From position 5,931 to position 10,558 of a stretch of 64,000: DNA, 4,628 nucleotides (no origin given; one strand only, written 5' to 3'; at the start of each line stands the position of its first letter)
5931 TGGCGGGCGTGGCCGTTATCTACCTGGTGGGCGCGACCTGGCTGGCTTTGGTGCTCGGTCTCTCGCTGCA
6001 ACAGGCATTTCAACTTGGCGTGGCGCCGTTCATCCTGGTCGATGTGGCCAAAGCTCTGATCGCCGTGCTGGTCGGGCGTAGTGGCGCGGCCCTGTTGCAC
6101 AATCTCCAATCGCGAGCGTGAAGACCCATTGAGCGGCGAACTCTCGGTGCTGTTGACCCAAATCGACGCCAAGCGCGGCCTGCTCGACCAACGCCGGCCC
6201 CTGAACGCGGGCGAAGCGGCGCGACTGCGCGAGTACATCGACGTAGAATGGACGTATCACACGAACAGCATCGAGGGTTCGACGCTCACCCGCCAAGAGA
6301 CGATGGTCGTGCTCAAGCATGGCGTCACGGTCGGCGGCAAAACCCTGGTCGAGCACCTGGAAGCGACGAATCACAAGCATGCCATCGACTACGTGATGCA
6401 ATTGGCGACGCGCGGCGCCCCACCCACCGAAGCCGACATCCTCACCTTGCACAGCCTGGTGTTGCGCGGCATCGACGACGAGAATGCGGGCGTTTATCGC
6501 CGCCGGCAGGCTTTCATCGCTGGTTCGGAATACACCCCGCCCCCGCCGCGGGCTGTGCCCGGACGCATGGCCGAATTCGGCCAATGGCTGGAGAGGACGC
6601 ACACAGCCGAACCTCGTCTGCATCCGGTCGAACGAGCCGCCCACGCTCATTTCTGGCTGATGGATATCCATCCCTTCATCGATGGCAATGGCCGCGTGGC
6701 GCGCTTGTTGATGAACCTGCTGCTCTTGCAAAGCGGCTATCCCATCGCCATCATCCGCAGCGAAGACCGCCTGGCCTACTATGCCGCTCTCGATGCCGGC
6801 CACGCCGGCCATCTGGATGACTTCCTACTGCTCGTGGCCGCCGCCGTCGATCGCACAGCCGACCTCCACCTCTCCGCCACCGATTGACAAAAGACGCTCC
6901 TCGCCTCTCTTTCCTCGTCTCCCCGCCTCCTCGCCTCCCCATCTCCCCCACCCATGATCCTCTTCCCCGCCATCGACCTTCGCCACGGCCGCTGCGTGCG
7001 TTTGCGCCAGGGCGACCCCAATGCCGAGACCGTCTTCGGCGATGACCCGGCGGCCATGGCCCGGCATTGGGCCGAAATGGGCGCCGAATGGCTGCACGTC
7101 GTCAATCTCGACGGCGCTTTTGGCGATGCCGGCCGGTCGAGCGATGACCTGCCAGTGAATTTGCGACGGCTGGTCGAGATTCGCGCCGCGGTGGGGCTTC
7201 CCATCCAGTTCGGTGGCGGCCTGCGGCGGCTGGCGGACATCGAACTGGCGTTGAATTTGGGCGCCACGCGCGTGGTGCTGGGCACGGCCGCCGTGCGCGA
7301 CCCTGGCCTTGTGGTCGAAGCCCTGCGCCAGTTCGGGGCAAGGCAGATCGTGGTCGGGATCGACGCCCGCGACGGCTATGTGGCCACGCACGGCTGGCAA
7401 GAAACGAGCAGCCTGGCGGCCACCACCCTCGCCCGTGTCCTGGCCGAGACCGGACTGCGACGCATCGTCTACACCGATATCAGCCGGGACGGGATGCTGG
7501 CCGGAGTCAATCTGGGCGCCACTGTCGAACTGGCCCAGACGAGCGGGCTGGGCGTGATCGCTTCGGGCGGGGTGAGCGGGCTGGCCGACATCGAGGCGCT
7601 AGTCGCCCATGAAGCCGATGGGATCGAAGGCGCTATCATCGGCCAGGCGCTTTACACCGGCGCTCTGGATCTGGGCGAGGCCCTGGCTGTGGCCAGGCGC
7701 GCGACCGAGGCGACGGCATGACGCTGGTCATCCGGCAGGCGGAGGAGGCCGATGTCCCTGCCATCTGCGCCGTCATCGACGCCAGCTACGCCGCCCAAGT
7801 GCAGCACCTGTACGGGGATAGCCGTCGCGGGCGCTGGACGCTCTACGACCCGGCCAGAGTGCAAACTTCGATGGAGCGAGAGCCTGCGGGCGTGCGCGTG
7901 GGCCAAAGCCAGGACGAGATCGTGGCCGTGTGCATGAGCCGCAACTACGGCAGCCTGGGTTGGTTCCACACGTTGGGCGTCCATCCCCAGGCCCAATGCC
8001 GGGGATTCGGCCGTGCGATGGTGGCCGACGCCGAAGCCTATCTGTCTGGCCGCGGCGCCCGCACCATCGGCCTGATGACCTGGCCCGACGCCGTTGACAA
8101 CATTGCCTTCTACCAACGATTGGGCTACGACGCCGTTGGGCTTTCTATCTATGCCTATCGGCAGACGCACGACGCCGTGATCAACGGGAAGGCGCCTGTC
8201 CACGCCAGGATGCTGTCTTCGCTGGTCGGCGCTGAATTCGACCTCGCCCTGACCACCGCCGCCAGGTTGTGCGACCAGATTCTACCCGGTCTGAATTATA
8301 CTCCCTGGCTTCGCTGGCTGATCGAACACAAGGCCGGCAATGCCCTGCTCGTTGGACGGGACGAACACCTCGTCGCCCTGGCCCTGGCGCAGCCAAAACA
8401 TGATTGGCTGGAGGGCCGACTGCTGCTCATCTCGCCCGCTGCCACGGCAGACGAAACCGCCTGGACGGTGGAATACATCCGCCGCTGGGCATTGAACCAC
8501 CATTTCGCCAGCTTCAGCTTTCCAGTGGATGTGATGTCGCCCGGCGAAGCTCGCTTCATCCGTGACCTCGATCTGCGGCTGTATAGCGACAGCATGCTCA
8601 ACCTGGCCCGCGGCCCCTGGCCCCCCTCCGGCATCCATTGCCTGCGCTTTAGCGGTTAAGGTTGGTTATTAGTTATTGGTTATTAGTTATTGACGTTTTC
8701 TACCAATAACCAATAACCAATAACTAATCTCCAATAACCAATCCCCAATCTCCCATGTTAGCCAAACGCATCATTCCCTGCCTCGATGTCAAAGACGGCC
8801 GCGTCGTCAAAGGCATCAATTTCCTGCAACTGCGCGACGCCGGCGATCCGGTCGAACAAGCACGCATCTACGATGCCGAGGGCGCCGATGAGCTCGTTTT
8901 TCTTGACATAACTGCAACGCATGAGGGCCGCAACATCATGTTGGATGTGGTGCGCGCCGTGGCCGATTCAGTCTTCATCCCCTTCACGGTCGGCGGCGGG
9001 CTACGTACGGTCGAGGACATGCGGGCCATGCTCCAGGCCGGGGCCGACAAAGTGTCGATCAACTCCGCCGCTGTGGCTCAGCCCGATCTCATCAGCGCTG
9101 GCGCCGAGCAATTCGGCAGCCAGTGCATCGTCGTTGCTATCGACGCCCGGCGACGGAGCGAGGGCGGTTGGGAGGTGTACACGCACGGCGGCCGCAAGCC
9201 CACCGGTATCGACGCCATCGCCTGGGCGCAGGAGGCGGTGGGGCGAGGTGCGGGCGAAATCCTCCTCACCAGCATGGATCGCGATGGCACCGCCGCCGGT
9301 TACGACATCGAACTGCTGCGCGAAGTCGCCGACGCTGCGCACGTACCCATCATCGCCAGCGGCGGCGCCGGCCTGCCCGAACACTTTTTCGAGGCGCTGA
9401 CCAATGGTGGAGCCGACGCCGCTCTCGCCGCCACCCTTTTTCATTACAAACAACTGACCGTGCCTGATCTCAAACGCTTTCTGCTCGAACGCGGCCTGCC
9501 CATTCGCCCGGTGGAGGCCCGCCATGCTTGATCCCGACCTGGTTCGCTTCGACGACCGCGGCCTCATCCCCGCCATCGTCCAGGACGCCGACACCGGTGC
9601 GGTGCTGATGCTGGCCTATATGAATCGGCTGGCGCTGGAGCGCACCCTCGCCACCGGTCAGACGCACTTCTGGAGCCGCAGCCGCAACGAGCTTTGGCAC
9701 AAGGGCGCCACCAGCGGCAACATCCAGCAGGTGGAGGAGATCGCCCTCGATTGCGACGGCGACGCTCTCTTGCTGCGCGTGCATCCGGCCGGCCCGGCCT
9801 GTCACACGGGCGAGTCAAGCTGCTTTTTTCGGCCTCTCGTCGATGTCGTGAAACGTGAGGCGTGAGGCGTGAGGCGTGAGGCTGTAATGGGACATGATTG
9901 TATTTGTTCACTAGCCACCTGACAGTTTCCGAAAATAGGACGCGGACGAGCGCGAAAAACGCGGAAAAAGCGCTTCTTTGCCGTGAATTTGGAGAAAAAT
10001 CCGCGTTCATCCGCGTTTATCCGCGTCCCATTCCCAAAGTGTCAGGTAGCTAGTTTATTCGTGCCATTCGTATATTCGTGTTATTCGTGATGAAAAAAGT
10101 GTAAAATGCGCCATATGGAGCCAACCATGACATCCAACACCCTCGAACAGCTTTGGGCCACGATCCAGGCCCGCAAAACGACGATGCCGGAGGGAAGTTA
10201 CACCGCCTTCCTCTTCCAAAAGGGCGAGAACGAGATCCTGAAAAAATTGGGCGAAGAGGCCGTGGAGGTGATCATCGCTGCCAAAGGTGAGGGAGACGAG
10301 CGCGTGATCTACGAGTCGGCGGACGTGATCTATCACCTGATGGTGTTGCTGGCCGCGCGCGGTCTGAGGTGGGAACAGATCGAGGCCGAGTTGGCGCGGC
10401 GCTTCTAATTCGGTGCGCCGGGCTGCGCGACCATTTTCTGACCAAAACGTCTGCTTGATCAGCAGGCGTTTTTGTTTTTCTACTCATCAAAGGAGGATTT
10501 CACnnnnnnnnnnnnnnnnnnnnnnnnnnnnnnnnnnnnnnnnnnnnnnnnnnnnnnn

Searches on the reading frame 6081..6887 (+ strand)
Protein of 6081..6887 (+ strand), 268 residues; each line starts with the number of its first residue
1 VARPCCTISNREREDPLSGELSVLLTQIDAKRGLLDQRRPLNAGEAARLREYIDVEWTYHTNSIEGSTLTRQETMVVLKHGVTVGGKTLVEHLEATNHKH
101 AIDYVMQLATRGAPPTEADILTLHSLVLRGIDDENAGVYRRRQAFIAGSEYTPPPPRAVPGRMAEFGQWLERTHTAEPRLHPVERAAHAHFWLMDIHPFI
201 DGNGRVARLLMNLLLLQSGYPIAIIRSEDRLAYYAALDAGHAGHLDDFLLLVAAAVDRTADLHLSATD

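Call 35: search_protein_families(library=pfam, proteins=[window:6081-6887:+], max_evalue=0.001)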
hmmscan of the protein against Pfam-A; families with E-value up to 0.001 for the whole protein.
window:6081-6887:+ (268 aa): 1 family
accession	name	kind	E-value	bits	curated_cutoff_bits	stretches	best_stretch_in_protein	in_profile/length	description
PF02661.23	Fic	-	5.9e-23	82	24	1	116-215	3-93/93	Fic/DOC family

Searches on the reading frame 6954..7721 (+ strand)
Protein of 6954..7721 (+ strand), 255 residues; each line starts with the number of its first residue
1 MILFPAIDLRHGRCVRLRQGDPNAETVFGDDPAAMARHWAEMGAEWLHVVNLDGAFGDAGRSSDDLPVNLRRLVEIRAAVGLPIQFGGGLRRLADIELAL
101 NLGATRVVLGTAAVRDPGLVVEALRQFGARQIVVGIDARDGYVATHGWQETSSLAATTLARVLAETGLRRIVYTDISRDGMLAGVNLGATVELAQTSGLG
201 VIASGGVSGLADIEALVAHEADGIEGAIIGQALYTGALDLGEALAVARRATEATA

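Call 35: search_protein_families(library=pfam, proteins=[window:6954-7721:+], max_evalue=0.001)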
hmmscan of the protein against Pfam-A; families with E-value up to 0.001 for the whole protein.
window:6954-7721:+ (255 aa): 2 families
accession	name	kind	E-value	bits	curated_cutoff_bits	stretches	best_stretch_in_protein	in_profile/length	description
PF00977.27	His_biosynth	-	2.3e-71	240.3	23.6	1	3-238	2-227/228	Histidine biosynthesis protein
PF01070.24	FMN_dh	-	1.1e-05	25.1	24.9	1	39-113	235-305/350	FMN-dependent dehydrogenase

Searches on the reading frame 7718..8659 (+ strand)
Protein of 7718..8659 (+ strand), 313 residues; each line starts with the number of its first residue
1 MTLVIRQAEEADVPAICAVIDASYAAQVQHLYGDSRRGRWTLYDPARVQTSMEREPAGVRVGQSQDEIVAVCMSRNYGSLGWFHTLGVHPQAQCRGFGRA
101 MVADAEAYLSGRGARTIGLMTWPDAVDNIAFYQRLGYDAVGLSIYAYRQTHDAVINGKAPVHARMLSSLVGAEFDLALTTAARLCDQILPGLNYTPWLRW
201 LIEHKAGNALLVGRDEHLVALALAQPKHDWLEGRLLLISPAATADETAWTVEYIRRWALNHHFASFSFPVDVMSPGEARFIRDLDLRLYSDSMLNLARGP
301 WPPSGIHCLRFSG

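Call 35: search_protein_families(library=pfam, proteins=[window:7718-8659:+], max_evalue=0.001)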
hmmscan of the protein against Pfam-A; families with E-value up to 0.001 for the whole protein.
window:7718-8659:+ (313 aa): 4 families
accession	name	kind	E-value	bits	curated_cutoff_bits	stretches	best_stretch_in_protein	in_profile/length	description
PF00583.31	Acetyltransf_1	-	3.6e-12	47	20.7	1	27-137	3-116/116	Acetyltransferase (GNAT) family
PF13508.13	Acetyltransf_7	-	1.6e-08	35.3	27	1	63-137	9-82/84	Acetyltransferase (GNAT) domain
PF08445.16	FR47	-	6.5e-05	23.3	22.1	1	64-139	8-79/86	FR47-like protein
PF13673.13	Acetyltransf_10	-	0.0001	22.7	23.6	1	59-142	33-112/128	Acetyltransferase (GNAT) domain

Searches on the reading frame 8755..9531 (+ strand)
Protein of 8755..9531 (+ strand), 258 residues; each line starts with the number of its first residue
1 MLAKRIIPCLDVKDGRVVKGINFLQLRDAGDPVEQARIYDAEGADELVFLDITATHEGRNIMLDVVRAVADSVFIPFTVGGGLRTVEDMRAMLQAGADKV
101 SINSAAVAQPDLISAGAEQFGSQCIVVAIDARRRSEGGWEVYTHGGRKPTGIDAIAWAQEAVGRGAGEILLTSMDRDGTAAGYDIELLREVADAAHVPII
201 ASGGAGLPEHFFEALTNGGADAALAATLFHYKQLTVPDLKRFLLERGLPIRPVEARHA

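Call 35: search_protein_families(library=pfam, proteins=[window:8755-9531:+], max_evalue=0.001)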
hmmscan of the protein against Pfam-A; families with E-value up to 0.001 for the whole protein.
window:8755-9531:+ (258 aa): 7 families
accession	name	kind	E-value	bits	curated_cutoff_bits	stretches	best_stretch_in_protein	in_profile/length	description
PF00977.27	His_biosynth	-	8e-86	287.6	23.6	1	5-234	1-227/228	Histidine biosynthesis protein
PF03060.21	NMO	-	3.5e-08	33.7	28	1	33-105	146-224/331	Nitronate monooxygenase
PF01207.24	Dus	-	1.5e-05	24.7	20.4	1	38-119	146-229/311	Dihydrouridine synthase (Dus)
PF02581.23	TMP-TENI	-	1.6e-05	24.8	27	0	34-105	106-179/180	Thiamine monophosphate synthase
PF05690.20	ThiG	-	5.2e-05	23.1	23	0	185-227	164-205/247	Thiazole biosynthesis protein ThiG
PF01180.27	DHO_dh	-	0.00021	21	27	0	60-107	224-273/291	Dihydroorotate dehydrogenase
PF00478.31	IMPDH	-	0.0003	20.3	25.6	0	162-224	172-234/345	IMP dehydrogenase / GMP reductase domain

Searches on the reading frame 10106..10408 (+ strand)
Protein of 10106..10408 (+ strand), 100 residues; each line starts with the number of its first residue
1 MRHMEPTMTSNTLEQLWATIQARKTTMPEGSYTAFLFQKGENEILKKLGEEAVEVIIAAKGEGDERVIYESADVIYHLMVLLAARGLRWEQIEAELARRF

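Call 35: search_protein_families(library=pfam, proteins=[window:10106-10408:+], max_evalue=0.001)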
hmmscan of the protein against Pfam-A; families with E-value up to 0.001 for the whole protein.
window:10106-10408:+ (100 aa): 1 family
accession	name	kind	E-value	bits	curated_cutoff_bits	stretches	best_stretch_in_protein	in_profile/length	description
PF01503.22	PRA-PH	-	2.3e-22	79.6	21.3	1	14-99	2-85/86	Phosphoribosyl-ATP pyrophosphohydrolase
